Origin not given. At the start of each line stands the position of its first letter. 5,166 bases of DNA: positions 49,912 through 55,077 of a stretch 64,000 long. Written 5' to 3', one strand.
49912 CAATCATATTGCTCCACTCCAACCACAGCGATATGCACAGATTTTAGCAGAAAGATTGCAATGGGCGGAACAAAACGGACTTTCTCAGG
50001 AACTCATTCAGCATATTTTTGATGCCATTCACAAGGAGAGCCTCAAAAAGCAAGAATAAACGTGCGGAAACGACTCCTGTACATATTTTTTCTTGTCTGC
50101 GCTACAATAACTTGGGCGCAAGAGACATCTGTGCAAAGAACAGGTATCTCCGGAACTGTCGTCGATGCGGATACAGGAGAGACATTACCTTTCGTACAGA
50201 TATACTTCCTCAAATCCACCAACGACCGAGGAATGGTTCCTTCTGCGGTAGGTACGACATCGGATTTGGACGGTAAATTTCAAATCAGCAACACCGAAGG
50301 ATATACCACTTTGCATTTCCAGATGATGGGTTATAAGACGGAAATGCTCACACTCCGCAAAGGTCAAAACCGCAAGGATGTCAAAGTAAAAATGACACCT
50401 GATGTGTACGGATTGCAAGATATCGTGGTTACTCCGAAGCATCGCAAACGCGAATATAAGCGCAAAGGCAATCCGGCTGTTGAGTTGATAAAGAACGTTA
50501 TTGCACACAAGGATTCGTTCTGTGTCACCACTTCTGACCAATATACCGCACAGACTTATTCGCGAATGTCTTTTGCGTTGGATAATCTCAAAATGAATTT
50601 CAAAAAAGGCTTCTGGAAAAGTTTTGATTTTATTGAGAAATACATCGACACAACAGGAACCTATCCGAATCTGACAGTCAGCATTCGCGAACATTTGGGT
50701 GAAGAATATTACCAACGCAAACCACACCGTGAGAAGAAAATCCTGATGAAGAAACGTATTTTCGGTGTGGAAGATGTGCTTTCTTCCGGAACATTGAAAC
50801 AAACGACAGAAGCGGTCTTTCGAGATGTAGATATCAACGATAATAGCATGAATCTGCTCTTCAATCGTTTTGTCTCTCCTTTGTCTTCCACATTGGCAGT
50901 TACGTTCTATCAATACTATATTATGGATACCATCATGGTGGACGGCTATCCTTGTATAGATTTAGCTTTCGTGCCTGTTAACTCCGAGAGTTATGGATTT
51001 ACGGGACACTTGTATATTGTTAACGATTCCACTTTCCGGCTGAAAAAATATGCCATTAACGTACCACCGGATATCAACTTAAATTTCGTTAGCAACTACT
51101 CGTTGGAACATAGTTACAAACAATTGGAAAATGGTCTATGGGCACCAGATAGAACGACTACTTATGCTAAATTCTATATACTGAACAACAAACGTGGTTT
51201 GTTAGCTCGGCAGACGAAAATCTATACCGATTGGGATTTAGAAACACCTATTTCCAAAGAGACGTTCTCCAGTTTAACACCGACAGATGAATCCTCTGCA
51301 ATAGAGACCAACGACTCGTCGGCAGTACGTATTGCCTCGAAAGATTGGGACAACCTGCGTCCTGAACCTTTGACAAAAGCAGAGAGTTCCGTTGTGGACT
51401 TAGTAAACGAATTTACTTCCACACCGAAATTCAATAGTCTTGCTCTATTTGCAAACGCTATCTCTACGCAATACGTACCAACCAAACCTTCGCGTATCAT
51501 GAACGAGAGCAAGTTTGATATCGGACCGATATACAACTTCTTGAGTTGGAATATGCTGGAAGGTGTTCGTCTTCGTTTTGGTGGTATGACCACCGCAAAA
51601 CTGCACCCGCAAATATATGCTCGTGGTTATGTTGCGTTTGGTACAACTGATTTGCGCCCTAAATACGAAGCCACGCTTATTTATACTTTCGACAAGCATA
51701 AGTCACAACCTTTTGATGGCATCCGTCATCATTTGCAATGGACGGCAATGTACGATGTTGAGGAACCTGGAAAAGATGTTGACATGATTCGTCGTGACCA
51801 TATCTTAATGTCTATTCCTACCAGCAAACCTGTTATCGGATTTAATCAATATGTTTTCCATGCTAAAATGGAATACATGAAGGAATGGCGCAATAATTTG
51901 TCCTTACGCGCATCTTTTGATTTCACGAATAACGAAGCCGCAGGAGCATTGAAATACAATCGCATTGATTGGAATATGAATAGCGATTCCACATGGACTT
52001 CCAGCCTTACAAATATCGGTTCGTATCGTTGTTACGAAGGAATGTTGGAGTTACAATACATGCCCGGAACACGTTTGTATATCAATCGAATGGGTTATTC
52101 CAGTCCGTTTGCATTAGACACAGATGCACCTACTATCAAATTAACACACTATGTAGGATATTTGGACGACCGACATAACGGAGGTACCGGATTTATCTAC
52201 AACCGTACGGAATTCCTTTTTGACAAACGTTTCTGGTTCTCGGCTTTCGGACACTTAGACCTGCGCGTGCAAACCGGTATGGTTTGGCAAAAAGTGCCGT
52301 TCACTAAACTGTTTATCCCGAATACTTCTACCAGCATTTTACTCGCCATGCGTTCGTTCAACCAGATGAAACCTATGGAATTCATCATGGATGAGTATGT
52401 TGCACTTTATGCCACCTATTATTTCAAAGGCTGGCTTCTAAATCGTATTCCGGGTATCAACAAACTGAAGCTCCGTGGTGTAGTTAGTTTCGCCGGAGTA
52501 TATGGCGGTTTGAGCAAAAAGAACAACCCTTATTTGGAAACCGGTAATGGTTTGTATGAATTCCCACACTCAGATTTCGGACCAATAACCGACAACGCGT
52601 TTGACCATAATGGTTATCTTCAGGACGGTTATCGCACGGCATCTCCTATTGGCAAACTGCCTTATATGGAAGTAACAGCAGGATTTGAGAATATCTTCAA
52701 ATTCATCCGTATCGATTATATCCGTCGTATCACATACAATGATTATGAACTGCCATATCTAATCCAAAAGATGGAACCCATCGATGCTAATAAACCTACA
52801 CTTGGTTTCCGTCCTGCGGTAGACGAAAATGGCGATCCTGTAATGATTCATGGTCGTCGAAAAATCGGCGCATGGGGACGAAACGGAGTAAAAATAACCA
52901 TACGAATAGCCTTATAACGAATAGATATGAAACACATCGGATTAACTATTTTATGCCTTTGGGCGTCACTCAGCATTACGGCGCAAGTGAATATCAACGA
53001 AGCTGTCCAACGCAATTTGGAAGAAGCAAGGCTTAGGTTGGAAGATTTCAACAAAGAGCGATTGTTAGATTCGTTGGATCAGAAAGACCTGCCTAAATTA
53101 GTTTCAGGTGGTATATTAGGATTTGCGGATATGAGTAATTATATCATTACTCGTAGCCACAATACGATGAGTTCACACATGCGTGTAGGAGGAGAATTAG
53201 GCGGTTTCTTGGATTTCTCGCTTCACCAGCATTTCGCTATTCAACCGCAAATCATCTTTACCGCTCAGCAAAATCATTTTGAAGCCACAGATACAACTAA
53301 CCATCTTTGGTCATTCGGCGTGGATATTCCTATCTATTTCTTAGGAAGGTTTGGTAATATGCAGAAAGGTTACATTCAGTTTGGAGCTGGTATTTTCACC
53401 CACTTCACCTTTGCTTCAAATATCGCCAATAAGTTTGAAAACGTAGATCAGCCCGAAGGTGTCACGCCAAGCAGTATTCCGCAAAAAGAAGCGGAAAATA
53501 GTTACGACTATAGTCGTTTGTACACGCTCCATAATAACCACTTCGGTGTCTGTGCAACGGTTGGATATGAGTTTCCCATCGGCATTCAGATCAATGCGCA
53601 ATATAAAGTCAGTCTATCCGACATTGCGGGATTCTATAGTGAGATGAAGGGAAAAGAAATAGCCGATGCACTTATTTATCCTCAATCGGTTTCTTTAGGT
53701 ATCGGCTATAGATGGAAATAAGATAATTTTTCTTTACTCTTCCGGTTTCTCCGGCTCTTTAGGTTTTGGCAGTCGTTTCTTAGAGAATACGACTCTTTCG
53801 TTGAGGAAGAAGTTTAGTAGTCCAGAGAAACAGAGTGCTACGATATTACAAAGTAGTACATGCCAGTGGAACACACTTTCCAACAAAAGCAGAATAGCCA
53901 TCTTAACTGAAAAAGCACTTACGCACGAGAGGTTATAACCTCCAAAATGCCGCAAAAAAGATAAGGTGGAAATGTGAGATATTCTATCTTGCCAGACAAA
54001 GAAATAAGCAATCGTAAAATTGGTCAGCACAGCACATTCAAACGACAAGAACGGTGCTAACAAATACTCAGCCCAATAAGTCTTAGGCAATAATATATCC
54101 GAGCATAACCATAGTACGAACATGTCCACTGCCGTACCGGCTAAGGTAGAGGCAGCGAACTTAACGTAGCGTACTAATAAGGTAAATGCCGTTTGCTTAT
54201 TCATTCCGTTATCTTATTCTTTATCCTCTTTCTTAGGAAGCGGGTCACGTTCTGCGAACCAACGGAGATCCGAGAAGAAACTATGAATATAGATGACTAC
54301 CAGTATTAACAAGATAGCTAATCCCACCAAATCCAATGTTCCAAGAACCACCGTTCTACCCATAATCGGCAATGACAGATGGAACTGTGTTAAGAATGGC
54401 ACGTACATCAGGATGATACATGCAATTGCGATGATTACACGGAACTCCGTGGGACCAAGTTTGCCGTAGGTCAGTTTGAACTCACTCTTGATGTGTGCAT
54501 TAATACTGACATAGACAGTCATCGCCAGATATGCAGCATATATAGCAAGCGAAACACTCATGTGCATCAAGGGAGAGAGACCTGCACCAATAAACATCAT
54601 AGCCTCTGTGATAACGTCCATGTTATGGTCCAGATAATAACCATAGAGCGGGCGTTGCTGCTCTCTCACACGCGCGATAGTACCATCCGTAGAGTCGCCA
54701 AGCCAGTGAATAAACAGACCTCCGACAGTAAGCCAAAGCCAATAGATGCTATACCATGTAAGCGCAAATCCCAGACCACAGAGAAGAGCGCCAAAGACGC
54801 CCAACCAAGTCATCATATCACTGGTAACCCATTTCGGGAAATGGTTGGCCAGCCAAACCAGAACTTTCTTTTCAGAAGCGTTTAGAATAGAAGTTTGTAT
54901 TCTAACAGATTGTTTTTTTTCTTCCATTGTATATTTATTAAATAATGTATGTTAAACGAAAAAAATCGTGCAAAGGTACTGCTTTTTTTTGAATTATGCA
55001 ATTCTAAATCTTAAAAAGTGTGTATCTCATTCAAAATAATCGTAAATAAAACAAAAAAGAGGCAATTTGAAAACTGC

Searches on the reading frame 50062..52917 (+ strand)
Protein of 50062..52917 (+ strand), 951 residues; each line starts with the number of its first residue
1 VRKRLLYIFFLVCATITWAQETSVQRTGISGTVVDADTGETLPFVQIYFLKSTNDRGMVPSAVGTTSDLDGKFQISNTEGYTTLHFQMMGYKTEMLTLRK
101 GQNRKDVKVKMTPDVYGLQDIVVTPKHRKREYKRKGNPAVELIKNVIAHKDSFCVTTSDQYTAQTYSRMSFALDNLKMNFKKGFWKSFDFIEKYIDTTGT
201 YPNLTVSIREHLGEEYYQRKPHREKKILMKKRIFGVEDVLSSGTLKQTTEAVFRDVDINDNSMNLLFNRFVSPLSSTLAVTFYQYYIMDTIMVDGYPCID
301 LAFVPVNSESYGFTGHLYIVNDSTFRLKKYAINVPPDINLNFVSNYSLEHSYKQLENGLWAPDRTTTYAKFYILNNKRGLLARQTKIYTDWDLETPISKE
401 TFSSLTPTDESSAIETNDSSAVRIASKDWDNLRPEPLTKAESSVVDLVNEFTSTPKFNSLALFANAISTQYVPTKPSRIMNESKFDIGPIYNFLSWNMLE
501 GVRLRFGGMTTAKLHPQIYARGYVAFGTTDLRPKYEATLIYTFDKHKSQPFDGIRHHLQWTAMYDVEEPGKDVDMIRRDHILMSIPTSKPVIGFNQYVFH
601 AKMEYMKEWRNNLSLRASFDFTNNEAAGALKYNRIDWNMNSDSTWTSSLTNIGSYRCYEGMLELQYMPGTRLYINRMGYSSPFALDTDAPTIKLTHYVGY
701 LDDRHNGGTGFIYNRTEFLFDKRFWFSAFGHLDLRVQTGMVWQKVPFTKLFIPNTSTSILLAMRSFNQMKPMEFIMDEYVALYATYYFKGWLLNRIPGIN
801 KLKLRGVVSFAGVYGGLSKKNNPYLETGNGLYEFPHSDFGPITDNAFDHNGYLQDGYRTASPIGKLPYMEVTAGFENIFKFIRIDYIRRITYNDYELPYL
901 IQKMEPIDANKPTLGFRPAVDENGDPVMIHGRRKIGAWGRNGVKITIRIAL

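Call 72: search_protein_families(library=pfam, max_evalue=0.00001, proteins=[window:50062-52917:+])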
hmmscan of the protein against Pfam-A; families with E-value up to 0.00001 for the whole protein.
window:50062-52917:+ (951 aa): 3 families
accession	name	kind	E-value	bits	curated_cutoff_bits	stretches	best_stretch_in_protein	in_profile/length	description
PF18939.6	DUF5686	-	4.5e-34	118.3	39.2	2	143-549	2-392/669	Family of unknown function (DUF5686)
PF13715.12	CarbopepD_reg_2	-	1.6e-14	54.2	32.2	1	29-123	1-88/88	CarboxypepD_reg-like domain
PF13620.12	CarboxypepD_reg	-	6.6e-09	36.4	32.3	1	29-111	2-81/82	Carboxypeptidase regulatory-like domain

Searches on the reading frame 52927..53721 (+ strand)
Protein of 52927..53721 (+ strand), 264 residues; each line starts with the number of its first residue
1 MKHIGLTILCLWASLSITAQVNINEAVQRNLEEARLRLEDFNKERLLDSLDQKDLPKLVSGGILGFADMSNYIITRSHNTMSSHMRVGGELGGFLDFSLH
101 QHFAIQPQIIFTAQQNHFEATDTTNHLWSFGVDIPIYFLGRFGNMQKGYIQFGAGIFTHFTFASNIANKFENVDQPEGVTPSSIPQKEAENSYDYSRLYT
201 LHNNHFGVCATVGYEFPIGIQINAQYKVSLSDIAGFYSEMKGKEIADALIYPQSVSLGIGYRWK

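Call 72: search_protein_families(library=pfam, max_evalue=0.00001, proteins=[window:52927-53721:+])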
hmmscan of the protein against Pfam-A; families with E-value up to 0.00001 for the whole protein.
window:52927-53721:+ (264 aa): 1 family
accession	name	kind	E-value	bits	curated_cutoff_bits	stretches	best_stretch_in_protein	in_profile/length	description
PF13568.12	OMP_b-brl_2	-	2e-08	34.9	27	1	69-233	19-173/175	Outer membrane protein beta-barrel domain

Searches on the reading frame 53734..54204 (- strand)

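Call 72: search_protein_families(library=pfam, max_evalue=0.00001, proteins=[window:53734-54204:-])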
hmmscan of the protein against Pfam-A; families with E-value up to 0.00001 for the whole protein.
window:53734-54204:- (156 aa): 1 family
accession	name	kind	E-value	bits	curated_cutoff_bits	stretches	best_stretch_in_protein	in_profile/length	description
PF04138.20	GtrA_DPMS_TM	-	8.9e-16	58.6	26.1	1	15-140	1-117/117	GtrA/DPMS, transmembrane domain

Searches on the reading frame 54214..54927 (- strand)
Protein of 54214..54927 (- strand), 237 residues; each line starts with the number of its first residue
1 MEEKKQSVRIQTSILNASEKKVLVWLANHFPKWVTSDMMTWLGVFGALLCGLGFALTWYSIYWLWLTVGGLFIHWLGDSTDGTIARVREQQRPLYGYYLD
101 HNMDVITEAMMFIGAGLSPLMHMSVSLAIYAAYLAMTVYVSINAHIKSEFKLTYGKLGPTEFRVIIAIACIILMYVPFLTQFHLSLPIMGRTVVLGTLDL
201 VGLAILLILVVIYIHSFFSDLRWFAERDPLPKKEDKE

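Call 72: search_protein_families(library=pfam, max_evalue=0.00001, proteins=[window:54214-54927:-])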
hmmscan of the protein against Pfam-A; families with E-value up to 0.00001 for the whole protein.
window:54214-54927:- (237 aa): 1 family
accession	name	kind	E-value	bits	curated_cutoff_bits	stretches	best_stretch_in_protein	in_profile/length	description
PF01066.26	CDP-OH_P_transf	-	1.4e-06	29.2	22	1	40-184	8-138/152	CDP-alcohol phosphatidyltransferase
